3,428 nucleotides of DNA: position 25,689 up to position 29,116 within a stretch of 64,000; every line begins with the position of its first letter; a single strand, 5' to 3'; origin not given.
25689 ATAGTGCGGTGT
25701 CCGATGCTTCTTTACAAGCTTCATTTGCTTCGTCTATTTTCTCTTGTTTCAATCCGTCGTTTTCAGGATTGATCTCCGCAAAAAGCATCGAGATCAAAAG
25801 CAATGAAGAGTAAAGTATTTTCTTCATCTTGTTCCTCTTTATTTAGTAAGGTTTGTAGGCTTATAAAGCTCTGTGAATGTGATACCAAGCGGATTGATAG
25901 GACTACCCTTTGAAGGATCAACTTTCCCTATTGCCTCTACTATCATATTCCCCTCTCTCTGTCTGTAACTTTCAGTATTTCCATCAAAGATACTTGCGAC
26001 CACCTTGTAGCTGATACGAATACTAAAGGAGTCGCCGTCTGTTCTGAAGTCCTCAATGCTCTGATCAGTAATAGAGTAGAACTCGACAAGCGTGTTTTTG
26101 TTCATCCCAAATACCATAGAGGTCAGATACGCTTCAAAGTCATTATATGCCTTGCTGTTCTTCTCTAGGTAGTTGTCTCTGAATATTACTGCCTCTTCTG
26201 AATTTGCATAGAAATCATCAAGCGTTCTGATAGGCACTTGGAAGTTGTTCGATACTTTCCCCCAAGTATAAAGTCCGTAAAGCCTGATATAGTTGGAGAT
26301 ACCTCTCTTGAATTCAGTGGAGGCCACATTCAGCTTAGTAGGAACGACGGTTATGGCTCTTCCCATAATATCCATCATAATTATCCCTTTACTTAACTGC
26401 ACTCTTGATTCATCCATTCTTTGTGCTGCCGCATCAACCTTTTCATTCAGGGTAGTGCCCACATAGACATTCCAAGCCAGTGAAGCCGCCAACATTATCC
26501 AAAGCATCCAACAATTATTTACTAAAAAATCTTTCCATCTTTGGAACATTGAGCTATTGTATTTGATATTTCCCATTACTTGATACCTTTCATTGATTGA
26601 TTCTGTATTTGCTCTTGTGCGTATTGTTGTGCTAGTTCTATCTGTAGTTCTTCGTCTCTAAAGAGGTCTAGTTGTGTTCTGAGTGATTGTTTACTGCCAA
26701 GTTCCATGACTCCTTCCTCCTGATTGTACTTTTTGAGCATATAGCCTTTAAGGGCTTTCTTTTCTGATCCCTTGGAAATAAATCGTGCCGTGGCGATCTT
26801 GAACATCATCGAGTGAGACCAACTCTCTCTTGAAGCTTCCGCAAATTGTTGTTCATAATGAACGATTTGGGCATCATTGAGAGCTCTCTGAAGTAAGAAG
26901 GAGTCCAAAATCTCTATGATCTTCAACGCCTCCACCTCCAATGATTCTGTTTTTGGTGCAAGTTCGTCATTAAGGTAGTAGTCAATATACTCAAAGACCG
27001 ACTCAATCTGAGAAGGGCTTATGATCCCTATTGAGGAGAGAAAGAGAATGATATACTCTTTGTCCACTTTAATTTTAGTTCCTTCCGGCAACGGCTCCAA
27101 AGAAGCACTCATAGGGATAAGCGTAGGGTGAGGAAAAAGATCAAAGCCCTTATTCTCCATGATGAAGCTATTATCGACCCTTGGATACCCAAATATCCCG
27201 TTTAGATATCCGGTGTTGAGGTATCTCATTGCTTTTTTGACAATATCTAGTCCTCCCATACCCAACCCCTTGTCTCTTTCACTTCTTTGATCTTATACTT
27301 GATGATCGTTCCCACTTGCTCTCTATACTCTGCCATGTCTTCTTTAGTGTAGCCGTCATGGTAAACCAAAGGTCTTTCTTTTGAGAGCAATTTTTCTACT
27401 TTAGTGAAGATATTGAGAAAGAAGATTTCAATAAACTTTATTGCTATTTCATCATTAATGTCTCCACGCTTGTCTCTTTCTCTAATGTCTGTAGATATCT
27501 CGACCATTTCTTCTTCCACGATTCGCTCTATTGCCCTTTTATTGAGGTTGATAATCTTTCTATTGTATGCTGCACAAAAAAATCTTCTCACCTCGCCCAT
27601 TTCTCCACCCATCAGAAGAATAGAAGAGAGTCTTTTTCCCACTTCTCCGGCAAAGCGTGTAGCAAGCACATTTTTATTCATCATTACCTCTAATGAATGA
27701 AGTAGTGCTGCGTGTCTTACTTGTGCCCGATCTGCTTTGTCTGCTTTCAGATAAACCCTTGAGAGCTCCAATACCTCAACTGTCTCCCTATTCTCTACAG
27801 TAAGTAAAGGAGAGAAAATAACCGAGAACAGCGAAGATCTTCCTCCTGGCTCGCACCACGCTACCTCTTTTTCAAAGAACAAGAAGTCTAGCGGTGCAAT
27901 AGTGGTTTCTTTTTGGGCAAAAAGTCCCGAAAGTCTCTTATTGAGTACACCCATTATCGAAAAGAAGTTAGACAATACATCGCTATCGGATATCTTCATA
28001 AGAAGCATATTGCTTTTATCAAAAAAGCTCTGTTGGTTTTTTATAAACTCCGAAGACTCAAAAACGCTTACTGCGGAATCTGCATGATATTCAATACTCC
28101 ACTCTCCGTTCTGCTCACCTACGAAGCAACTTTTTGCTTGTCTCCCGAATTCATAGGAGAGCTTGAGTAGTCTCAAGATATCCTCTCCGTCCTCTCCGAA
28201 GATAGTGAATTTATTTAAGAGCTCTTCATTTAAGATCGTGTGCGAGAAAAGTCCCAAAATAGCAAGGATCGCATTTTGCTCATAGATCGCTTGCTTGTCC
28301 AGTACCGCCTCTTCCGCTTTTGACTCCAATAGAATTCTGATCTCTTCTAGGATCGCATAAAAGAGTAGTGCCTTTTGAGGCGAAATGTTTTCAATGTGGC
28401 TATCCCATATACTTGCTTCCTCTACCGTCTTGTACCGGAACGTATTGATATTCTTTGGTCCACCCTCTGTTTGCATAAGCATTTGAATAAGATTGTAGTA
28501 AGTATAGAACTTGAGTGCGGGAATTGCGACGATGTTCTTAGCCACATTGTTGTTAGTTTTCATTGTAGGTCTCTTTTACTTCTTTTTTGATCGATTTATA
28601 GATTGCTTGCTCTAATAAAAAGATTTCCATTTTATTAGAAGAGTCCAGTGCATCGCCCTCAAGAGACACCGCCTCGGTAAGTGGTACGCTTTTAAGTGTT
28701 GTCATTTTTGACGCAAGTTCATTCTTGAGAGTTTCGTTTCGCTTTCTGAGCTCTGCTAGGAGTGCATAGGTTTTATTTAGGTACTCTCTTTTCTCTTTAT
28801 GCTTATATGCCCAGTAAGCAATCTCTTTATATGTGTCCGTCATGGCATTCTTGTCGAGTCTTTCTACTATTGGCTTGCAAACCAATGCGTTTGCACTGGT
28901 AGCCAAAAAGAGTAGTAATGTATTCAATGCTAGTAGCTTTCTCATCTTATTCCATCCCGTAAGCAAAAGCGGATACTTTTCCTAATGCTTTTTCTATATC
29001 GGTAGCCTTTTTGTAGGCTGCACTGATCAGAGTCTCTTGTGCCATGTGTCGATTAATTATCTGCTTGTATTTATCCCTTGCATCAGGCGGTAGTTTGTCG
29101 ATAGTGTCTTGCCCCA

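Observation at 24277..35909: About 12 kb of 15 co-directional, mostly exported ORFs of no recognisable family: candidate uncharacterised mating-channel module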

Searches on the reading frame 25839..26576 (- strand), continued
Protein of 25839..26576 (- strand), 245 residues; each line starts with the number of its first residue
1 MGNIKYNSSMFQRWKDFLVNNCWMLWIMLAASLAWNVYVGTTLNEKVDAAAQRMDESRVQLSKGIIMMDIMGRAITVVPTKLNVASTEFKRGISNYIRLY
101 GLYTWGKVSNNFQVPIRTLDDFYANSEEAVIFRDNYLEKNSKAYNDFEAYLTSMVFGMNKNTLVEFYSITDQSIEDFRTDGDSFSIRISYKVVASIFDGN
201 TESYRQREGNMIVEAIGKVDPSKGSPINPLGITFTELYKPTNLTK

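Call 77: find_encoding_contigs(protein=P0024, flank=10000, max_places=1)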
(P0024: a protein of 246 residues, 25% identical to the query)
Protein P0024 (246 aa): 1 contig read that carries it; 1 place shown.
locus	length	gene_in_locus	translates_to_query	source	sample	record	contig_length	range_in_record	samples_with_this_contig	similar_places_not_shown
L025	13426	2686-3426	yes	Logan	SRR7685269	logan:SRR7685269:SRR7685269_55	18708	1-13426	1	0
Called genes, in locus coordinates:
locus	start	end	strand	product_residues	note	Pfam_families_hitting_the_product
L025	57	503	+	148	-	-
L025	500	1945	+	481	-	-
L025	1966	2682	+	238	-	-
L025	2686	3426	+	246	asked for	-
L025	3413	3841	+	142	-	-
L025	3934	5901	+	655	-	-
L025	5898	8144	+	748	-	-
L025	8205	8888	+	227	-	-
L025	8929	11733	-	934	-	-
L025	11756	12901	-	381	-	-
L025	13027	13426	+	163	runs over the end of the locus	-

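Call 94: list_cluster_members(proteins=[P0032, P0045, P0060, P0066, P0075, P0089, P0098, P0112, P0125, P0139])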
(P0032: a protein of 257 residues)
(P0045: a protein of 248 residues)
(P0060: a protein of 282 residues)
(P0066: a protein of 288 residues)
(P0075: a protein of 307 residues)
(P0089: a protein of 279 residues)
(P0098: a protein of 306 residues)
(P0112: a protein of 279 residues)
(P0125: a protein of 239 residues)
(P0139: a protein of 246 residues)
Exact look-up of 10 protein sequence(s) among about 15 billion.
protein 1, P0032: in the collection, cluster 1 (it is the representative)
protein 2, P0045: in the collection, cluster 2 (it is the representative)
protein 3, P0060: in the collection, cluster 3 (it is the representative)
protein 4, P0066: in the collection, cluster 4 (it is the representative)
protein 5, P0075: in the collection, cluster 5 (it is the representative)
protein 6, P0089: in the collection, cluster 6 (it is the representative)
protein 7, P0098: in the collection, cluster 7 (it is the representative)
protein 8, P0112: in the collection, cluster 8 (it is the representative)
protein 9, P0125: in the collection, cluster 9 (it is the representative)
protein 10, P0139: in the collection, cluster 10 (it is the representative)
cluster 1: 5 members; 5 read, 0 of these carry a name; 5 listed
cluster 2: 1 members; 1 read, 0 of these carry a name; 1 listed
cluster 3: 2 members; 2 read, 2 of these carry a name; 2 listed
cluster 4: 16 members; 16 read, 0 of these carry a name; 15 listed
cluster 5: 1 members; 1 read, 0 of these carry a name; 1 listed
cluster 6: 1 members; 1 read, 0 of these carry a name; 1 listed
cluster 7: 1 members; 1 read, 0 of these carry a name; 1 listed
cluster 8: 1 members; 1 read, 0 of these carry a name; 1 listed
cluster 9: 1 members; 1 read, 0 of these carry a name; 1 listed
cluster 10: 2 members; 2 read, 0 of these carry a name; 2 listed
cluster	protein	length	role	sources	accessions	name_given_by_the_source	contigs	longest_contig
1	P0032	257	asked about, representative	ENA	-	-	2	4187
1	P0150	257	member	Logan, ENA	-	-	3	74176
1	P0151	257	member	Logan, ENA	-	-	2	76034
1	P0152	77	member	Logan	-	-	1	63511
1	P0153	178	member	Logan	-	-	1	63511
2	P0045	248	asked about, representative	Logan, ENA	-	-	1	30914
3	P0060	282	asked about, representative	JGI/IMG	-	hypothetical protein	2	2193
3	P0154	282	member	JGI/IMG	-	hypothetical protein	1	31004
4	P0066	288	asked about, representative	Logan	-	-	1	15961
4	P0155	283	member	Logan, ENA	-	-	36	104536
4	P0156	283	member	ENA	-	-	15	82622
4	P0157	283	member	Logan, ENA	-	-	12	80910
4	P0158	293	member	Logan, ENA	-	-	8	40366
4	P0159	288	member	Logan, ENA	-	-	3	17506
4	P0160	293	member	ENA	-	-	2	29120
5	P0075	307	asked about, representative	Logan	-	-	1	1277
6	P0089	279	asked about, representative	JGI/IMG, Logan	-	-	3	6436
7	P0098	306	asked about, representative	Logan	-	-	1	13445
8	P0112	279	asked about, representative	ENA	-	-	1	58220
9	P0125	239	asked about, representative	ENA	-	-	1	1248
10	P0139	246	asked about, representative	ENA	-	-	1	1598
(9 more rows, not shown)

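Call 96: search_dna_similar(query=P0066, collection=plasmids, mode=protein, max_evalue=0.001, max_rows=15)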
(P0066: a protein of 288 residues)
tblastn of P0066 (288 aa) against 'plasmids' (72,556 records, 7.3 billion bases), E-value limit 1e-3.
Records with a match: 13; places in all: 13; records where one place covers at least 80% of the query: 10.
Best place of each record, by identity: <60% 13.
By first word of the organism name: Campylobacter 12; Helicobacter 1.
By predicted mobility (MOB-suite, as given by PLSDB): non-mobilizable 13.
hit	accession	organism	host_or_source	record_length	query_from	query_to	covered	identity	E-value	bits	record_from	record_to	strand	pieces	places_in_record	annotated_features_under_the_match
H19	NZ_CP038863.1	Campylobacter jejuni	mouse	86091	52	288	82%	53.6%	1e-74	254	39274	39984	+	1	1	hypothetical protein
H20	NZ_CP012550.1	Campylobacter sp. RM16187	dog,cell culture,oral swab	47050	52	284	81%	53.6%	2e-73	251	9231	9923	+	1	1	hypothetical protein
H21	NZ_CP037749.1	Campylobacter helveticus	-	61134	51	284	81%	52.7%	2e-73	251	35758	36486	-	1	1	hypothetical protein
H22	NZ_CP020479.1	Campylobacter helveticus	cat,cell culture,feces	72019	51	284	81%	52.7%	2e-73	251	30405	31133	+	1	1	hypothetical protein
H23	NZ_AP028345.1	Campylobacter jejuni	Homo sapiens,feces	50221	52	284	81%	51.2%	9e-69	238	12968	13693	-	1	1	hypothetical protein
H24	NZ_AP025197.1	Helicobacter cinaedi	Cricetinae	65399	52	286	82%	50.0%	5e-70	241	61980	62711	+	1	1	hypothetical protein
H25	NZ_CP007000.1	Campylobacter fetus subsp. venerealis cfvi03/293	-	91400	52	288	82%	48.0%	2e-64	225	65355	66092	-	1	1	hypothetical protein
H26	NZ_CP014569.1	Campylobacter fetus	bovine,mucus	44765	52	288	81%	48.3%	2e-51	228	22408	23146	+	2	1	hypothetical protein (x2)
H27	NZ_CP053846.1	Campylobacter sp. CCUG 57310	Cell culture,Canine oral plaque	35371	52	279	79%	46.1%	8e-59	209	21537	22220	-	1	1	hypothetical protein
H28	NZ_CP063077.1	Campylobacter corcagiensis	Lion-tailed macaques,feces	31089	52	286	82%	43.0%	4e-55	198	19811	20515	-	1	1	hypothetical protein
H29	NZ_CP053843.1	Campylobacter corcagiensis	Macaca silenus,Cell culture,feces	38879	52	286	82%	43.0%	4e-55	198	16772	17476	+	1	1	hypothetical protein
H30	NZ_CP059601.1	Campylobacter sp. RM12651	Canada goose,cell culture,cloacal swab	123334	52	275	78%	30.1%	2e-23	107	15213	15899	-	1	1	hypothetical protein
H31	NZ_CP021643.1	Campylobacter concisus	Homo sapiens,Oral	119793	53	279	79%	23.3%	1e-5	54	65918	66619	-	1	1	hypothetical protein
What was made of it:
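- The ORF12 family is in 13 of them (call 96).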

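Call 123: fold_search(model_id=the predicted structure, library=viral)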
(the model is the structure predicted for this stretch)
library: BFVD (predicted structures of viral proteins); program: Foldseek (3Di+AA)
matches with E <= 10: 1117; with E <= 0.001: 0
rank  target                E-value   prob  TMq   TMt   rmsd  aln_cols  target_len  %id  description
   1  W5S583                3.6e-03  0.99  0.28  0.21  10.2       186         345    8  Uncharacterized protein [Pithovirus sibericum]
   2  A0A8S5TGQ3            4.8e-03  0.47  0.18  0.16  26.9       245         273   11  Uncharacterized protein [Myoviridae sp. ctIty1]
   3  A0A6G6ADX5            8.1e-03  0.13  0.13  0.12  22.3       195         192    6  Uncharacterized protein [Borely moumouvirus]
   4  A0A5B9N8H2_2          1.1e-02  0.41  0.16  0.05  28.6       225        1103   12  (no name in the UniProt tables at hand)
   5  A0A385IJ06            1.4e-02  0.44  0.13  0.22   8.8        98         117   18  Uncharacterized protein [Acinetobacter phage KARL-1]
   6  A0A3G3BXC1            1.5e-02  0.38  0.21  0.17  26.3       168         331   11  (no name in the UniProt tables at hand)
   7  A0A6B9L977            1.6e-02  0.75  0.21  0.32  17.9       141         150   12  (no name in the UniProt tables at hand)
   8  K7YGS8                1.7e-02  0.66  0.22  0.23  19.2       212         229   12  Uncharacterized protein [Megavirus courdo11]
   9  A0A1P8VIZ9            2.3e-02  0.23  0.14  0.12  16.5       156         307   16  Uncharacterized protein [Murid betaherpesvirus 3]
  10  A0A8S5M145            2.6e-02  0.80  0.21  0.23   9.8       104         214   12  ERF superfamily protein [Siphoviridae sp. ctLAw30]
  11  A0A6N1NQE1            2.8e-02  0.44  0.22  0.20  19.9       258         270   12  Uncharacterized protein [Tupanvirus deep ocean]
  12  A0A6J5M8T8            2.9e-02  0.97  0.18  0.25   5.7        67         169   15  DNA repair protein Rad52/59/22 (Fragment) [uncultured Caudovirales phage]
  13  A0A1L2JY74            2.9e-02  0.77  0.16  0.30  10.9        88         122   10  Uncharacterized protein [Aeribacillus phage AP45]
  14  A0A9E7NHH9            3.1e-02  0.44  0.14  0.23   7.3       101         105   16  Membrane protein [Gordonia phage Finkle]
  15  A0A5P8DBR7            3.3e-02  0.47  0.19  0.22  16.2       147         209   13  Lipoprotein [Gordonia phage Fireball]
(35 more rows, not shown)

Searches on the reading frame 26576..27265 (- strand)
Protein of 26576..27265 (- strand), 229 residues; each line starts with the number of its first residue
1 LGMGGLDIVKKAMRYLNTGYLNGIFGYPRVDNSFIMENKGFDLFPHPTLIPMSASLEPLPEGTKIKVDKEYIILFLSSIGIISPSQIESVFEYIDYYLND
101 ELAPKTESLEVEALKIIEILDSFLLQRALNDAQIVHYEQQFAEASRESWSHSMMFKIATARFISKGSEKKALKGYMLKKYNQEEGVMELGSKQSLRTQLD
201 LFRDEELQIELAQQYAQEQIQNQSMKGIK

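Call 6: search_protein_families(library=pfam, proteins=[window:26576-27265:-], max_evalue=0.01)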
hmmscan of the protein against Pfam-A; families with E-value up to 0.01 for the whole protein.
window:26576-27265:- (229 aa): 0 families

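Call 9: search_protein_families(library=ncbifam, proteins=[window:26576-27265:-], max_evalue=0.1)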
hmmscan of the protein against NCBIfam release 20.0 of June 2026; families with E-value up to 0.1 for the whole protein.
window:26576-27265:- (229 aa): 0 families

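Call 42: search_protein_families(library=phrogs, proteins=[window:26576-27265:-], max_evalue=0.01)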
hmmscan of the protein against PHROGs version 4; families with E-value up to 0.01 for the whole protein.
window:26576-27265:- (229 aa): 0 families

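Call 92: search_solved_structures(query=A5, max_evalue=10)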
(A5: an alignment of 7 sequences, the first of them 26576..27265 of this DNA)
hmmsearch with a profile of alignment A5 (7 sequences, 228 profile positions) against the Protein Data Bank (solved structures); distinct sequences matched with E-value up to 10: 14.
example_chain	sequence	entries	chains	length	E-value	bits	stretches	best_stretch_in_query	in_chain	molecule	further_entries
6q8y_z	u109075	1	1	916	0.12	15.3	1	105-170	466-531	5'-3' exoribonuclease 1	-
9i38_A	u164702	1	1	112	0.12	15.3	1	106-199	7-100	m4D2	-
36hb_C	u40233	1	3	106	0.14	15.1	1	85-149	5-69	CAM1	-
4fjo_A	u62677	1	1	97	0.28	14.1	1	94-162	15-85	DNA repair protein REV1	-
6me0_C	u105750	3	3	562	0.29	14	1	99-211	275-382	Maturase reverse transcriptase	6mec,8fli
2lsg_A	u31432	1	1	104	0.31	14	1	94-162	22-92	DNA repair protein REV1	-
2lsi_A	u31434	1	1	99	0.35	13.8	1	94-162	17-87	DNA repair protein REV1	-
4ext_A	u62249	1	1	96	0.37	13.7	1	95-162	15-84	DNA repair protein REV1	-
6c59_A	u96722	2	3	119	0.41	13.5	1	94-162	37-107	Chimeric Pol kappa RIR Rev1 C-terminal domain | Chimeric protein of the Pol Kappa RIR helix and the Rev1 C-terminal domain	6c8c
2lsj_A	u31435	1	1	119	0.42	13.5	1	94-162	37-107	DNA repair protein REV1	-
2n1g_A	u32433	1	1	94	0.44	13.5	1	95-162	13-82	DNA repair protein REV1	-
2lsk_A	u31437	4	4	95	0.45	13.4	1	95-162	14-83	DNA repair protein REV1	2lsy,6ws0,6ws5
3vu7_H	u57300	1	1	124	0.63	12.9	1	94-162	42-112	DNA repair protein REV1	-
5opt_i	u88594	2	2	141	1.2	12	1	81-174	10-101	40S ribosomal protein S12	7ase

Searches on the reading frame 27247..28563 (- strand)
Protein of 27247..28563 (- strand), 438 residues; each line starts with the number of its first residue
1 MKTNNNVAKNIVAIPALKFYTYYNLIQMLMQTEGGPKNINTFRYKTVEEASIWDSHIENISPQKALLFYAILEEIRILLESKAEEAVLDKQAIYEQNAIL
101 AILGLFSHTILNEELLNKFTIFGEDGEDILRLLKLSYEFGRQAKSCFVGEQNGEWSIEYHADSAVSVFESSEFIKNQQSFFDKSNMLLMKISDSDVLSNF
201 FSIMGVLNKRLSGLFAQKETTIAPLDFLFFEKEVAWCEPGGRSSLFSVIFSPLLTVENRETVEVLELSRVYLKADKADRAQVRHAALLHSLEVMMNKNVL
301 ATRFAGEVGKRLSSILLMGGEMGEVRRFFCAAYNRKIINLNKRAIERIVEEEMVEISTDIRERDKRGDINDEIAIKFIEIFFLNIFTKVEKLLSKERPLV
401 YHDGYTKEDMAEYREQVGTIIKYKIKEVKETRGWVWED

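Call 5: search_protein_families(library=pfam, proteins=[window:27247-28563:-], max_evalue=0.01)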
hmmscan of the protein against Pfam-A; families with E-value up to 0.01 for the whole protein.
window:27247-28563:- (438 aa): 0 families

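Call 8: search_protein_families(library=ncbifam, proteins=[window:27247-28563:-], max_evalue=0.1)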
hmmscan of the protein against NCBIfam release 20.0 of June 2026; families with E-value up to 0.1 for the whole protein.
window:27247-28563:- (438 aa): 0 families

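Call 39: search_solved_structures(query=A3, max_evalue=10)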
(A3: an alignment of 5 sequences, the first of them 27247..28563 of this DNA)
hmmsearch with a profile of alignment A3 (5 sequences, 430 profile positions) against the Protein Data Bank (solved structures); distinct sequences matched with E-value up to 10: 4.
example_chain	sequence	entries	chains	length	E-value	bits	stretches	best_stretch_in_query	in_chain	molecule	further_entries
2vkc_A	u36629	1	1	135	1.1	11.3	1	361-415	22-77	NEDD4-BINDING PROTEIN 2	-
6bvv_A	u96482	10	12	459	1.4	10.9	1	104-175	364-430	Importin subunit alpha-3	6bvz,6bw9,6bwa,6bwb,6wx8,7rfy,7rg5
7jjl_A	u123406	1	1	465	1.4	10.9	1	104-175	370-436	Importin subunit alpha-3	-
5tbk_A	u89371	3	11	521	1.4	10.9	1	104-175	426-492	Importin subunit alpha-3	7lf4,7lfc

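Call 42: search_protein_families(library=phrogs, proteins=[window:27247-28563:-], max_evalue=0.01)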
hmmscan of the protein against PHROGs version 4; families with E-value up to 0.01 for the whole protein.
window:27247-28563:- (438 aa): 0 families

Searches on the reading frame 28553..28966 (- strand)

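Call 5: search_protein_families(library=pfam, proteins=[window:28553-28966:-], max_evalue=0.01)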
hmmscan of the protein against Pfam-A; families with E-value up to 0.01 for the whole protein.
window:28553-28966:- (137 aa): 0 families

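Call 8: search_protein_families(library=ncbifam, proteins=[window:28553-28966:-], max_evalue=0.1)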
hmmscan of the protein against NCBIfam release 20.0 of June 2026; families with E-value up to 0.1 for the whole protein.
window:28553-28966:- (137 aa): 1 family
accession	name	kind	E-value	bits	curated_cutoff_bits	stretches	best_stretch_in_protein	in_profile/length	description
NF001802.0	PRK00521.2-5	equivalog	0.047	13.4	142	1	67-133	76-139/144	30S ribosome-binding factor RbfA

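Call 42: search_protein_families(library=phrogs, proteins=[window:28553-28966:-], max_evalue=0.01)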
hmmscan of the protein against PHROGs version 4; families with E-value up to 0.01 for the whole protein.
window:28553-28966:- (137 aa): 0 families
